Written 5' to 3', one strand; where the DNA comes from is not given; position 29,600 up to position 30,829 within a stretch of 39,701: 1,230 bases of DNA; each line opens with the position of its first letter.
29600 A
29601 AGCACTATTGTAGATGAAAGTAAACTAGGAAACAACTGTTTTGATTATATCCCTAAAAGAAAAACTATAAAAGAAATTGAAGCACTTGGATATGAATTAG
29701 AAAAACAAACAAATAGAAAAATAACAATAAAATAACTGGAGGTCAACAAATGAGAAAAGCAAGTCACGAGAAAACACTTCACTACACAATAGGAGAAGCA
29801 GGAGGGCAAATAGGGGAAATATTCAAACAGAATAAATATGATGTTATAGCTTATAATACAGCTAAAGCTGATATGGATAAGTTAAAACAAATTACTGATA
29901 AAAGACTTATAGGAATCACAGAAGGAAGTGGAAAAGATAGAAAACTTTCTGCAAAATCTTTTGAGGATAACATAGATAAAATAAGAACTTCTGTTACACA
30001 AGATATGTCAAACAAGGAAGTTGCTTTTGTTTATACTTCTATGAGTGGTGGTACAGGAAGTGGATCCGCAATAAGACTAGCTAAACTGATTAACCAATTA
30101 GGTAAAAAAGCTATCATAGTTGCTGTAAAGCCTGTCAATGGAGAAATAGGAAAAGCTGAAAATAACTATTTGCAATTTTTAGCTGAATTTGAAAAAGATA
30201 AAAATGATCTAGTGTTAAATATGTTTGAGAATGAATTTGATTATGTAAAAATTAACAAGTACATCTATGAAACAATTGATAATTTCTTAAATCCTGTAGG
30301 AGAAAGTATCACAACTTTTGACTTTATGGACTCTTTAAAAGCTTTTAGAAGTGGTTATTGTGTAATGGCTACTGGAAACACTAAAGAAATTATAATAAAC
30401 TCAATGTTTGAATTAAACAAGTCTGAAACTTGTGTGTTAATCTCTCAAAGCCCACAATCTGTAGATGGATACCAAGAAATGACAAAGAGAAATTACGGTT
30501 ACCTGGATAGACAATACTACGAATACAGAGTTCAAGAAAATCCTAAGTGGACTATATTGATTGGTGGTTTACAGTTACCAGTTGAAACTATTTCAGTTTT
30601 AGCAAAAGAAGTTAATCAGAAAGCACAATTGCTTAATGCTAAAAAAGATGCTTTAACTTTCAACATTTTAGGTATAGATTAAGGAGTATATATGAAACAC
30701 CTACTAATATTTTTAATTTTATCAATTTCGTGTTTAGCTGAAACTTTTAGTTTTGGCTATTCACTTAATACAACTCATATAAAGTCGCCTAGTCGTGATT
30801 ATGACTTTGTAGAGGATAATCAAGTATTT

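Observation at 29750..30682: Tubulin/FtsZ-superfamily GTPase encoded by a 40-kb siphovirus-type phage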

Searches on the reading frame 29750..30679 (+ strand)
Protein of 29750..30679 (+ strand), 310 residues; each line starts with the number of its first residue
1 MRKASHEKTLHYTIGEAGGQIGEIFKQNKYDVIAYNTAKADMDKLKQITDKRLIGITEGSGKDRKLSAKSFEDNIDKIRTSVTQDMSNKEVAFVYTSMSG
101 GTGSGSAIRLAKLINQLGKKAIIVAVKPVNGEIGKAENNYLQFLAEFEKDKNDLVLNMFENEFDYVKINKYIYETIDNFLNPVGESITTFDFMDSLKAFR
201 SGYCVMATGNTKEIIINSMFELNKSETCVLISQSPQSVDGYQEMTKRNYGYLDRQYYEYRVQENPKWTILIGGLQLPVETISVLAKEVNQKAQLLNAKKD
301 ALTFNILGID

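Call 3: search_protein_families(library=pfam, proteins=[window:29750-30679:+], max_evalue=10)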
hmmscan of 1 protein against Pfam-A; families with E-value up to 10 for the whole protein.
window:29750-30679:+ (310 aa): 5 families
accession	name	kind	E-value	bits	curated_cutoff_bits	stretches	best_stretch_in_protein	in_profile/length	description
PF00091.31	Tubulin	-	4.2e-11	43.9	33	1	20-152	30-175/190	Tubulin/FtsZ family, GTPase domain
PF13809.12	Tubulin_2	-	1.4e-05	25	27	1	61-120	118-192/356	Tubulin like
PF03354.21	TerL_ATPase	-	0.021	15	23.7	1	93-169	5-83/178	Terminase large subunit, ATPase domain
PF20699.2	DUF6820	-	0.13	12.7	27.5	1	107-128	14-35/58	Domain of unknown function (DUF6820)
PF00437.27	T2SSE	-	0.17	10.9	24.9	1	98-126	147-176/370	Type II/IV secretion system protein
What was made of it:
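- On Tubulin/FtsZ superfamily (Pfam PF00091): 43.9 bits against a cut-off of 33, E = 4.2e-11 (call 3).
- Checked: Pfam PF00091 Tubulin: E = 4.2e-11, 43.9 bits, against a gathering cut-off of 33 (call 3).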

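Call 4: search_protein_families(library=phrogs, proteins=[window:29750-30679:+], max_evalue=1)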
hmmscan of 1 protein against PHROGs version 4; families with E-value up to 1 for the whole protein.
window:29750-30679:+ (310 aa): 4 families
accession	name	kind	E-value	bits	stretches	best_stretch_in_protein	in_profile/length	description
phrog_4733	-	DNA, RNA and nucleotide metabolism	2.8e-11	44.1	1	5-195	2-199/323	tubulin PhuZ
phrog_17961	-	unknown function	1.2e-08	35.8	1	9-140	5-140/358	-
phrog_27849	-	unknown function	0.049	12.7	1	80-127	19-66/664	-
phrog_35150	-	head and packaging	0.053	14.4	1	159-229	50-121/147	virion structural protein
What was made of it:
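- On PhuZ (jumbo-phage tubulin): PHROG 4733 is hit at 2.8e-11 but over residues 5-195 only (call 4).
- Closest known: PhuZ. Same: The PHROG 'tubulin PhuZ' family is hit at 2.8e-11 (call 4).
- Checked: PHROG 4733 'tubulin PhuZ': 2.8e-11 (call 4).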

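Call 5: search_solved_structures(query=window:29750-30679:+, max_evalue=10, show_alignments=3)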
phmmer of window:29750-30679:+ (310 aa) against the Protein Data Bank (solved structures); distinct sequences matched with E-value up to 10: 67 (the best 60 are shown).
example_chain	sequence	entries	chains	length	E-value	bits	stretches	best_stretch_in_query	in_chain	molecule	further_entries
4xcq_A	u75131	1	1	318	1.3e-07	34.6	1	8-129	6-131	TubZ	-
3v3t_A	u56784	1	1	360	7.3e-07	32.1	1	8-131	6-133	Cell division GTPase FtsZ, diverged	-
4b46_A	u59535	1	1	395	1.3e-06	31.3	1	32-153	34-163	CELL DIVISION PROTEIN FTSZ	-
9lfx_B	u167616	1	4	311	1.9e-05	27.5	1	30-168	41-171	Cell division protein FtsZ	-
6unx_A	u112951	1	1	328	4.5e-05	26.2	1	14-154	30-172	Cell division protein FtsZ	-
5mn4_A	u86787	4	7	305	6.1e-05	25.8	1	33-137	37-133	Cell division protein FtsZ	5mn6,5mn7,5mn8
6umk_A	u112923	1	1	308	7e-05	25.6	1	14-154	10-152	Cell division protein FtsZ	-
7ojc_A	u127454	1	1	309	7e-05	25.6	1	28-136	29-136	Cell division protein FtsZ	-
6ll6_A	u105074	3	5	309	7.1e-05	25.6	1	14-154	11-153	Cell division protein FtsZ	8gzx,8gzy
7ojd_A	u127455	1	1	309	7.7e-05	25.5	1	27-135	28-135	Cell division protein FtsZ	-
6ll5_A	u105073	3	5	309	8.7e-05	25.3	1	14-154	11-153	Cell division protein FtsZ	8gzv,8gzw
8grw_A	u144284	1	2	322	9.1e-05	25.2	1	84-161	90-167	Cell division protein FtsZ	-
1ofu_A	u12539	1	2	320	0.0001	25.1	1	14-131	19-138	CELL DIVISION PROTEIN FTSZ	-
7yop_A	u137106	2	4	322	0.00011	25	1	84-161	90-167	Cell division protein FtsZ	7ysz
5xdv_A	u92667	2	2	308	0.00011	24.9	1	33-137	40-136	Cell division protein FtsZ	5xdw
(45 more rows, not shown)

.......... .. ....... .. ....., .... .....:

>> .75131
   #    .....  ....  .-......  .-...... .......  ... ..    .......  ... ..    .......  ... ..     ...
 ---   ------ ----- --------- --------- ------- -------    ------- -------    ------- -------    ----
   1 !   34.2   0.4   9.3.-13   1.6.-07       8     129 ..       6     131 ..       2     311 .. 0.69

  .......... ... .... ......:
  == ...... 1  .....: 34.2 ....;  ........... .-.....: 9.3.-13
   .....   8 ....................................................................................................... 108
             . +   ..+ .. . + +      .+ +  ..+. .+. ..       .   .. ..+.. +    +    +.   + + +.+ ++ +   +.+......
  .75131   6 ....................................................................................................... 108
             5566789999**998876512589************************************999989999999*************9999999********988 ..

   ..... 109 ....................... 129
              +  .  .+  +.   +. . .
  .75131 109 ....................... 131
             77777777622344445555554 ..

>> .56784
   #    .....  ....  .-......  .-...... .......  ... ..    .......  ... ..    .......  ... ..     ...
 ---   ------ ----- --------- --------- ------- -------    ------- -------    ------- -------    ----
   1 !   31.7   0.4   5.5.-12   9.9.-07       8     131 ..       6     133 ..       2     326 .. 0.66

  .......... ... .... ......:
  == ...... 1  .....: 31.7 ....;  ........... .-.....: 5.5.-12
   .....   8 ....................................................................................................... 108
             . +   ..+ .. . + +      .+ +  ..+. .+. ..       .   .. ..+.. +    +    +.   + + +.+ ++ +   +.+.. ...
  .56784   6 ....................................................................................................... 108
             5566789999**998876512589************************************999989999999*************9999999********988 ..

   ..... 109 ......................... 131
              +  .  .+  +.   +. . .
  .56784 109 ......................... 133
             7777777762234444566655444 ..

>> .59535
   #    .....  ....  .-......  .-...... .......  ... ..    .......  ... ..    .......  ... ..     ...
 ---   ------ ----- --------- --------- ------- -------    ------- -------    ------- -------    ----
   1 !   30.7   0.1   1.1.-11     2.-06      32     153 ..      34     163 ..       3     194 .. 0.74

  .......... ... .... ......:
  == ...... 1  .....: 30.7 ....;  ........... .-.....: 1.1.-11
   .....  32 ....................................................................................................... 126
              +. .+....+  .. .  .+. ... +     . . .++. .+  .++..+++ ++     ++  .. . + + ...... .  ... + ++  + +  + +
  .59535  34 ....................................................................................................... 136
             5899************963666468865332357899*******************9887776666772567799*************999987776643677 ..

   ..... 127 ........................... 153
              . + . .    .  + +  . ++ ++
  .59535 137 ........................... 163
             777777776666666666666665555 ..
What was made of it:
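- Checked: phmmer against PDB: best hit is c-st TubZ (4xcq), 1.3e-7, followed by CetZ and FtsZ (call 5).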

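Call 6: search_dna_similar(query=window:29750-30679:+, collection=phages, mode=protein, max_evalue=0.001, max_rows=40)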
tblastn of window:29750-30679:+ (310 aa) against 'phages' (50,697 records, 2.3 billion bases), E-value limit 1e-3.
No match.

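Call 9: find_homologous_proteins(query=window:29750-30679:+, max_evalue=0.001)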
Query window:29750-30679:+ (310 aa): 10 proteins with E <= 0.001 among 1117 candidates.
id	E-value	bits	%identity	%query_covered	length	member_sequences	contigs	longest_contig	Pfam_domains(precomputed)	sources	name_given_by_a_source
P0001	1.6e-193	659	96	100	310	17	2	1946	PF00091.32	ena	-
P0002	1.2e-140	486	72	100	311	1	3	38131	PF00091.32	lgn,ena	-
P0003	2.1e-99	351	95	55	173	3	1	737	PF00091.32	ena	-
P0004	5.4e-92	326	46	100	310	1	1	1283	PF00091.32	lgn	-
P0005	1.6e-78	282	62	69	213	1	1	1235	-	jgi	jgi:hypothetical protein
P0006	5.6e-12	64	37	43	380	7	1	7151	PF00091.32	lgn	-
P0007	9.0e-12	63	34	48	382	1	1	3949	PF00091.32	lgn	-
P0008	1.4e-9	56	30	56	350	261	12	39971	PF13809.13,PF00091.32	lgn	-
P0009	2.0e-9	55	33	48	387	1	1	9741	PF00091.32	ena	-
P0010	3.9e-8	51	34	44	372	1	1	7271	PF13809.13,PF00091.32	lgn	-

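Call 12: find_encoding_contigs(protein=P0002, flank=10000, max_places=4)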
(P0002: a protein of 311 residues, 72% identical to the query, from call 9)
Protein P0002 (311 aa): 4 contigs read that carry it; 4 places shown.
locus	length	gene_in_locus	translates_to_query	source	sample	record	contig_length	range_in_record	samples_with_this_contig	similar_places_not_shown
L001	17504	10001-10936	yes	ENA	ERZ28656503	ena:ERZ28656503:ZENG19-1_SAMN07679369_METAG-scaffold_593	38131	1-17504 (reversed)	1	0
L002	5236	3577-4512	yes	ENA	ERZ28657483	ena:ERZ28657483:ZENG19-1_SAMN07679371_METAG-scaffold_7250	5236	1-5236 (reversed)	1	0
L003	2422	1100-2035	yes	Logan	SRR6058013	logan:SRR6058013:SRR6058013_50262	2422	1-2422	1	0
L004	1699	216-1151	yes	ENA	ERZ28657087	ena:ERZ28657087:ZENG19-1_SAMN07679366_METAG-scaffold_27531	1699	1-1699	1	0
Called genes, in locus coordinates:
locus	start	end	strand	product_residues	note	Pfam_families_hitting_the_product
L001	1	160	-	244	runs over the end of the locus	-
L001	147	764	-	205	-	-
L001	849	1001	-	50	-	-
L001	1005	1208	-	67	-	-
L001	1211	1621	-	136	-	-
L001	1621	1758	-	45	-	-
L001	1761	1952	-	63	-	-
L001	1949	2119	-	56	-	-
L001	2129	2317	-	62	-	-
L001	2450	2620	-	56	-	-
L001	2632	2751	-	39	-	-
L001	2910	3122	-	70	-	-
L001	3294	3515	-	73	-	-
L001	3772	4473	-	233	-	PF03602:Cons_hypoth95 (faint), PF01555:N6_N4_Mtase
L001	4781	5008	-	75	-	-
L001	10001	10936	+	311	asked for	PF00091:Tubulin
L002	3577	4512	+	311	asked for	PF00091:Tubulin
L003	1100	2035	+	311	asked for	PF00091:Tubulin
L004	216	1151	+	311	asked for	PF00091:Tubulin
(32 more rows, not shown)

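Call 13: find_encoding_contigs(protein=P0008, flank=10000, max_places=4)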
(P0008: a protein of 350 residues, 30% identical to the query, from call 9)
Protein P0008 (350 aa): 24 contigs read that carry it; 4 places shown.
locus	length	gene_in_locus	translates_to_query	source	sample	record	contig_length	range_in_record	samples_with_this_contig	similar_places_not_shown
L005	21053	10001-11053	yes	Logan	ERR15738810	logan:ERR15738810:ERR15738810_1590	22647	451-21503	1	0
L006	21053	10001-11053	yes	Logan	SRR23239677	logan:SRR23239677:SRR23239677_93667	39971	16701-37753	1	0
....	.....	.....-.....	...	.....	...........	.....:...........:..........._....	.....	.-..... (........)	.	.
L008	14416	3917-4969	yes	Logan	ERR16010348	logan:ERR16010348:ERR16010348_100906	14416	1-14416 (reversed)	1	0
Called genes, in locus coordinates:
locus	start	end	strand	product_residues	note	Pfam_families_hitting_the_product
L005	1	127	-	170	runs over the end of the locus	PF00226:DnaJ (weak)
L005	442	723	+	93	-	-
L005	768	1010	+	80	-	-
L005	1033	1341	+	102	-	-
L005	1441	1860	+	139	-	-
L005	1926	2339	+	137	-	-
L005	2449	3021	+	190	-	-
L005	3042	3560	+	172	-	PF01844:HNH, PF13395:HNH_4 (weak), PF14279:HNH_5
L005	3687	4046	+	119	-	PF13443:HTH_26 (faint)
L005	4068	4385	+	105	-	PF14076:DUF4258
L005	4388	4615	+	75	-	PF15731:MqsA_antitoxin (weak)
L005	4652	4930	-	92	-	-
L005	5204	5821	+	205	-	PF00239:Resolvase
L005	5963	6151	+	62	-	-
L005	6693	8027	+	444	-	PF07693:KAP_NTPase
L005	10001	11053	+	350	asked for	PF00091:Tubulin, PF13809:Tubulin_2 (weak)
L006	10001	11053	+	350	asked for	PF00091:Tubulin, PF13809:Tubulin_2 (weak)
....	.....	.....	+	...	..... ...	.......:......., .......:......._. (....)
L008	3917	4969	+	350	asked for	PF00091:Tubulin, PF13809:Tubulin_2 (weak)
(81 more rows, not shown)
